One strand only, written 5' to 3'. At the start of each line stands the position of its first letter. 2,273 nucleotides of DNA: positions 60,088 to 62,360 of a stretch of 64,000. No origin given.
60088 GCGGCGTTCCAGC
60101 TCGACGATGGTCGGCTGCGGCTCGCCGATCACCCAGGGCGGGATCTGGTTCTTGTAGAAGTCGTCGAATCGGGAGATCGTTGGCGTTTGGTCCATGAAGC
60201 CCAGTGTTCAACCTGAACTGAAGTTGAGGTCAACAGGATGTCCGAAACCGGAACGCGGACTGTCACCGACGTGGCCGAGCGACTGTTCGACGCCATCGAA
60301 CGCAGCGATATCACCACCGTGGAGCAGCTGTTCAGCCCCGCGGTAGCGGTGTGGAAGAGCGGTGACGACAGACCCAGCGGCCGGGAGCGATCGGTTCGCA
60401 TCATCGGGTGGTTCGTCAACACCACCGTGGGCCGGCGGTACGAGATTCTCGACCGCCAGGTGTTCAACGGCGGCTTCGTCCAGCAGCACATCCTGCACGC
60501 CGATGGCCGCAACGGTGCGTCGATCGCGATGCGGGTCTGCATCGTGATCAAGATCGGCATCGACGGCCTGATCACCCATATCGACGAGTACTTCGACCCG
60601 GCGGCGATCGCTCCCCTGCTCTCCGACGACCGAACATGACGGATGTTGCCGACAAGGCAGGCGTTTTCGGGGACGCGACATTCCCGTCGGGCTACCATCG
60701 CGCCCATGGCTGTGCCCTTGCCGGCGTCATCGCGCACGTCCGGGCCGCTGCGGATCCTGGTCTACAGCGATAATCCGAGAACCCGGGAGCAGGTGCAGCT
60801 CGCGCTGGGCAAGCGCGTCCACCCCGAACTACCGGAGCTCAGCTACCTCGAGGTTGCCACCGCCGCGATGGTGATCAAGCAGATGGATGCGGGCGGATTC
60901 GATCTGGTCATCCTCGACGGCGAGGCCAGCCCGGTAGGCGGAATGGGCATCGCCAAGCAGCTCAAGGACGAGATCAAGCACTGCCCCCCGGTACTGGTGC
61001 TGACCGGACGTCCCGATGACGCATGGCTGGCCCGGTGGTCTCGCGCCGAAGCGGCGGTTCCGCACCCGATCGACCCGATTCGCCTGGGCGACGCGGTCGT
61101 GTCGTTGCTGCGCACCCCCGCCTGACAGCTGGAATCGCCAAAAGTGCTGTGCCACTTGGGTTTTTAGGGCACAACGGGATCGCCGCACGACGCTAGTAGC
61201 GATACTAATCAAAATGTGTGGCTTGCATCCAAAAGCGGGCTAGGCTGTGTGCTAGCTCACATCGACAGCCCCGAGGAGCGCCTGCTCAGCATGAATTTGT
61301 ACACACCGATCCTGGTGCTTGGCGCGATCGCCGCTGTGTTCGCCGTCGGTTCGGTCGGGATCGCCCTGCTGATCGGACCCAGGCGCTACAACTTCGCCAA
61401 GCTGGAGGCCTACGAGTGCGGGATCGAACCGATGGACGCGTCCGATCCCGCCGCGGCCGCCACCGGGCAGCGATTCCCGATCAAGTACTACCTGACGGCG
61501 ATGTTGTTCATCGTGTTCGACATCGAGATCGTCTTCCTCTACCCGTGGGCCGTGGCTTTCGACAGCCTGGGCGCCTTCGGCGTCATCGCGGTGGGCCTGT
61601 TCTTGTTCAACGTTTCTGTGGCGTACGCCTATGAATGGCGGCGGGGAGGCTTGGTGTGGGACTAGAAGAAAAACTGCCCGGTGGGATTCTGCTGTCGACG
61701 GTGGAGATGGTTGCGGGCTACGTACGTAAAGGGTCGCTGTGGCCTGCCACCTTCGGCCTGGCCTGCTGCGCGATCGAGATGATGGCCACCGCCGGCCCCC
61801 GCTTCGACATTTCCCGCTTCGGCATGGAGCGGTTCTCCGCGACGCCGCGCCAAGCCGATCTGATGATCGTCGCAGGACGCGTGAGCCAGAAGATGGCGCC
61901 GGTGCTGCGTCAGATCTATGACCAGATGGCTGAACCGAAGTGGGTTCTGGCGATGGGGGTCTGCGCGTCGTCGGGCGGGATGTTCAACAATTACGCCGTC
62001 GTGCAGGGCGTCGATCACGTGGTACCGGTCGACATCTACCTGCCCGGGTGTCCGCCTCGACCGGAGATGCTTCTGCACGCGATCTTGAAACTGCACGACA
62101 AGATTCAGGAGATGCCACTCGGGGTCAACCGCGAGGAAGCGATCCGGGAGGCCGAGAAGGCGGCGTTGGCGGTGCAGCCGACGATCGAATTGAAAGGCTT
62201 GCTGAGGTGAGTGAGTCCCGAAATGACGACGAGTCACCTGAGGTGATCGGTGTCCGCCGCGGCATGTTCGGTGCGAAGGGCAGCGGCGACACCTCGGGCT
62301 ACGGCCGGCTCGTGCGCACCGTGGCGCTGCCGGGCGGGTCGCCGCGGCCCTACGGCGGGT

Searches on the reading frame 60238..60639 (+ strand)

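Call 38: search_protein_families(library=pfam, proteins=[window:60238-60639:+], max_evalue=0.0001)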
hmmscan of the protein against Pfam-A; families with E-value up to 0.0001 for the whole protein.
window:60238-60639:+ (133 aa): 1 family
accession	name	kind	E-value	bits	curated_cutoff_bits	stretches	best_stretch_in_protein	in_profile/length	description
PF12680.13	SnoaL_2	-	2.8e-08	34.7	27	1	13-114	1-101/102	SnoaL-like domain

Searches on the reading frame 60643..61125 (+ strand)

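Call 38: search_protein_families(library=pfam, proteins=[window:60643-61125:+], max_evalue=0.0001)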
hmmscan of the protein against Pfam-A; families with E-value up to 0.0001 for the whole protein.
window:60643-61125:+ (160 aa): 1 family
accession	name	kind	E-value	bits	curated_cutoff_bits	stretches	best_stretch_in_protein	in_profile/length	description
PF00072.30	Response_reg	-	7.5e-05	23.3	30.2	1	38-135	1-91/111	Response regulator receiver domain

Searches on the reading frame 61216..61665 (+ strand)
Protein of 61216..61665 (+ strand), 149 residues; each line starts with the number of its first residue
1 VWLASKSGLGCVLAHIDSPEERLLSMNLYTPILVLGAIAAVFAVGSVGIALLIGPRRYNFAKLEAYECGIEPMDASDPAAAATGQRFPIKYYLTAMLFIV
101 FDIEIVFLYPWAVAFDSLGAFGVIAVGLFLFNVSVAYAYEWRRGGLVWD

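Call 38: search_protein_families(library=pfam, proteins=[window:61216-61665:+], max_evalue=0.0001)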
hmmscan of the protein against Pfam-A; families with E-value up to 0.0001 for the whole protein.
window:61216-61665:+ (149 aa): 1 family
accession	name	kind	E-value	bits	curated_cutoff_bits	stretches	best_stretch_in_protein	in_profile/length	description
PF00507.24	Oxidored_q4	-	2.9e-31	108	23.3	1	46-148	4-99/99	NADH-ubiquinone/plastoquinone oxidoreductase, chain 3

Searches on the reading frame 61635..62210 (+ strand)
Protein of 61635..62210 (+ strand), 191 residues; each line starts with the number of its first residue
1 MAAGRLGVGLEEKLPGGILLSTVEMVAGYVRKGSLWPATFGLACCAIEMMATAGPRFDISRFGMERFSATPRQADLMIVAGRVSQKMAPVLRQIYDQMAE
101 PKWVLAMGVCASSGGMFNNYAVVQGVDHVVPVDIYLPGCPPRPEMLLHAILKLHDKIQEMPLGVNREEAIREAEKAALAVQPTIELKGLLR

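Call 38: search_protein_families(library=pfam, proteins=[window:61635-62210:+], max_evalue=0.0001)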
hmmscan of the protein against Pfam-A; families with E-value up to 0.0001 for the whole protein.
window:61635-62210:+ (191 aa): 1 family
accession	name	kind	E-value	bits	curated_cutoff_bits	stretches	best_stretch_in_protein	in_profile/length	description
PF01058.29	Oxidored_q6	-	3.5e-30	104.8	27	1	44-153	1-128/128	NADH ubiquinone oxidoreductase, 20 Kd subunit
